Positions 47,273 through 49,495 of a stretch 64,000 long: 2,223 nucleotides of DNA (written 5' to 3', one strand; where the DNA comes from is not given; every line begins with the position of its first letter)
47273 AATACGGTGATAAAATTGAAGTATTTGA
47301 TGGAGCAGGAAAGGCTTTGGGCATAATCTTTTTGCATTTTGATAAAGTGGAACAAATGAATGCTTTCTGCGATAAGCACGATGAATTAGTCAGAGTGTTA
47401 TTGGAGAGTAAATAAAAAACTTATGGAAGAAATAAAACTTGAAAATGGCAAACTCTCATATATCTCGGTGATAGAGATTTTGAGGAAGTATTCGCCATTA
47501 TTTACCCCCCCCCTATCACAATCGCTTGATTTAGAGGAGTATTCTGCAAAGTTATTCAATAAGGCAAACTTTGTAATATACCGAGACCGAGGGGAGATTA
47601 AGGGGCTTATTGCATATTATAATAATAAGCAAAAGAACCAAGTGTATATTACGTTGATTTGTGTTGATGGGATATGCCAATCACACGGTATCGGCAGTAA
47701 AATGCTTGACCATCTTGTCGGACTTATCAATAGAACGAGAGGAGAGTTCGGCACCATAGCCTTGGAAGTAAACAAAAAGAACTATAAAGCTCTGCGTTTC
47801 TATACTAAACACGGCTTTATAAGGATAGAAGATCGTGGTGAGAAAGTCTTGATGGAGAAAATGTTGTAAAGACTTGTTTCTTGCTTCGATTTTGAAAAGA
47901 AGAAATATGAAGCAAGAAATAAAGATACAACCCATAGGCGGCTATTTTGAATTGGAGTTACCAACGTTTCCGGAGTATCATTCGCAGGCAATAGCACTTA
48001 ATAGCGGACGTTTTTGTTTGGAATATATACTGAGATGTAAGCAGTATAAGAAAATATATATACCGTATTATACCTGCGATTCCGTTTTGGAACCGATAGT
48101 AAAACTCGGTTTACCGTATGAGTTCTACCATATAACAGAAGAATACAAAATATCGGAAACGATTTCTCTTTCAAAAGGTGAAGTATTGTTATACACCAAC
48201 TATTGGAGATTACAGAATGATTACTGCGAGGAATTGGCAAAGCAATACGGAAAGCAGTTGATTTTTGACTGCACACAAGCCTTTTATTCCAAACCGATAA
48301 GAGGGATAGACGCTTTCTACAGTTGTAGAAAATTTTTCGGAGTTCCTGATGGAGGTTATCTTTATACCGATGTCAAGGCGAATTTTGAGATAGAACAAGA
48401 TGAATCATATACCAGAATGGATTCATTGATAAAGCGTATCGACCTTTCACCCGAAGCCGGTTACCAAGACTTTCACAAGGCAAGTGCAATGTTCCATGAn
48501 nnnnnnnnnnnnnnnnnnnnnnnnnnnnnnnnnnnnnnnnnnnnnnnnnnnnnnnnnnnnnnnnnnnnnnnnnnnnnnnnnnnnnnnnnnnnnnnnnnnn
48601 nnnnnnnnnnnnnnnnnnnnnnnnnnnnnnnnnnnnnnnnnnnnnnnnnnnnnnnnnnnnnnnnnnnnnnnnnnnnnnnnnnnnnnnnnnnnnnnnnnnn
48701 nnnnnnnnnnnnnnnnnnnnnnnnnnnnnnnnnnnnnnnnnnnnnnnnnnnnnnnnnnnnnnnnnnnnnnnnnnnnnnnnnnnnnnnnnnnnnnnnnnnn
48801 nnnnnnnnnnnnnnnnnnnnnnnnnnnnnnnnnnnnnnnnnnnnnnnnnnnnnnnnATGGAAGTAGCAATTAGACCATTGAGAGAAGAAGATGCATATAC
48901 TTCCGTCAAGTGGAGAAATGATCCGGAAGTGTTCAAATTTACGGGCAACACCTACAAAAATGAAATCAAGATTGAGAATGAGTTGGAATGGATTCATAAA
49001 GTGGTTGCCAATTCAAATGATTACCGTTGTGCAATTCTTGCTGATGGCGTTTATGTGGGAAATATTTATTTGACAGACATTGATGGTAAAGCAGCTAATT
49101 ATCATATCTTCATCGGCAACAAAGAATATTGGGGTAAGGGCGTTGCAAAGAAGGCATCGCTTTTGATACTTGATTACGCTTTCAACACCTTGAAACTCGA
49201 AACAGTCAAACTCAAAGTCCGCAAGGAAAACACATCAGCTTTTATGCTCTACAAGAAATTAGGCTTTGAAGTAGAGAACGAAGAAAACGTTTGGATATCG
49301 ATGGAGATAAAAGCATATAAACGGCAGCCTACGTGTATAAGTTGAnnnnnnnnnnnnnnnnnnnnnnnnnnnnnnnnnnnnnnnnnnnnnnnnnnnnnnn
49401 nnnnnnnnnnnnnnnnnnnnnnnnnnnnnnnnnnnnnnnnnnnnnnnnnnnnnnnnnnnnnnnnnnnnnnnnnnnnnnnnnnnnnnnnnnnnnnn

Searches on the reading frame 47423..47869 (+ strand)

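Call 7: search_protein_families(library=pfam, proteins=[window:47423-47869:+])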
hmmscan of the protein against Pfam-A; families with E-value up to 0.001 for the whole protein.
window:47423-47869:+ (148 aa): 5 families
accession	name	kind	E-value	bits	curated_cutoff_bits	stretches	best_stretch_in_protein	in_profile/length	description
PF00583.31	Acetyltransf_1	-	1e-12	48.8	20.7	1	25-132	10-116/116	Acetyltransferase (GNAT) family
PF13673.13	Acetyltransf_10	-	1.4e-12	48.1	23.6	1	46-141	29-116/128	Acetyltransferase (GNAT) domain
PF13508.13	Acetyltransf_7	-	2e-10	41.3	27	1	49-133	4-83/84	Acetyltransferase (GNAT) domain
PF13420.13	Acetyltransf_4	-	3e-05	24.5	24.3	1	49-132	51-134/155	Acetyltransferase (GNAT) domain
PF08445.16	FR47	-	0.00056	20.3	22.1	0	71-136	19-81/86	FR47-like protein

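Call 36: search_protein_families(library=ncbifam, proteins=[window:47423-47869:+])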
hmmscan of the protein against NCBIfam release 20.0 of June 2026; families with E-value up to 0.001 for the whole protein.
window:47423-47869:+ (148 aa): 8 families
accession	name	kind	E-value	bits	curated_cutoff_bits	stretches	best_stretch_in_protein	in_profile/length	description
TIGR01575.1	rimI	equivalog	3.9e-12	46.5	86.4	1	45-137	28-117/132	ribosomal protein S18-alanine N-acetyltransferase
NF007853.0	PRK10562.1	equivalog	1.5e-07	31.7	125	1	46-136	46-124/146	N-acetyltransferase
NF007025.1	PRK09491.1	equivalog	4.7e-05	23.4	173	1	79-138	68-125/145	ribosomal protein S18-alanine N-acetyltransferase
NF033693.0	AAC_6p_Ie_fam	exception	8.9e-05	22.7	340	1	83-145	105-166/179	AAC(6')-Ie family aminoglycoside N-acetyltransferase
TIGR02406.1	ectoine_EctA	equivalog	0.00015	21.8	120.6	1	42-101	34-94/157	diaminobutyrate acetyltransferase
NF053587.1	SpmdActasePaiA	equivalog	0.00018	21.3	250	1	69-135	86-150/172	spermidine/spermine N(1)-acetyltransferase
NF000507.1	AAC_6p_Ie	exception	0.00025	21.1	450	1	67-145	88-166/201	aminoglycoside N-acetyltransferase AAC(6')-Ie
TIGR03585.1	PseH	equivalog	0.00034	20.7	93.1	1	50-136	53-137/156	UDP-4-amino-4,6-dideoxy-N-acetyl-beta-L-altrosamine N-acetyltransferase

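Call 52: search_protein_families(library=phrogs, proteins=[window:47423-47869:+])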
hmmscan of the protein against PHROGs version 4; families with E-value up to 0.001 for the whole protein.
window:47423-47869:+ (148 aa): 4 families
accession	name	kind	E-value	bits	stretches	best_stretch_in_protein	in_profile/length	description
phrog_3810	-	other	4e-13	50.6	1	36-133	47-143/155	acetyltransferase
phrog_1249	-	other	1e-08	36.1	1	15-141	20-155/180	acetyltransferase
phrog_1758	-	other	2.9e-08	34.9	1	68-140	94-166/184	acetyltransferase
phrog_8663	-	unknown function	8.1e-06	26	1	50-133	197-276/314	-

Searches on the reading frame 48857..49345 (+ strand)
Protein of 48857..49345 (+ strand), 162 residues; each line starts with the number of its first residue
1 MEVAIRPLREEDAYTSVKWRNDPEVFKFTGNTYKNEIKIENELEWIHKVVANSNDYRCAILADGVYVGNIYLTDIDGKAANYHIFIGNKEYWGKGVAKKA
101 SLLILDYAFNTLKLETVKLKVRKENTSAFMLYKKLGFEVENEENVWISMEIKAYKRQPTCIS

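Call 7: search_protein_families(library=pfam, proteins=[window:48857-49345:+])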
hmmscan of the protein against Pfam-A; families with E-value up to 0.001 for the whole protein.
window:48857-49345:+ (162 aa): 5 families
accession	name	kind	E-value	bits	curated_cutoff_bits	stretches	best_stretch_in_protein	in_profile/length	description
PF13302.13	Acetyltransf_3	-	8e-22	78.9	25.4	1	4-138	3-138/138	Acetyltransferase (GNAT) domain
PF00583.31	Acetyltransf_1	-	6.8e-10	39.7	20.7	1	44-137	23-116/116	Acetyltransferase (GNAT) family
PF13523.12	Acetyltransf_8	-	1.1e-07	32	27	1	10-142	3-142/145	Acetyltransferase (GNAT) domain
PF13420.13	Acetyltransf_4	-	1.5e-07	32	24.3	1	5-143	1-140/155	Acetyltransferase (GNAT) domain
PF13508.13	Acetyltransf_7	-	0.0004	21.1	27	1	61-139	8-84/84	Acetyltransferase (GNAT) domain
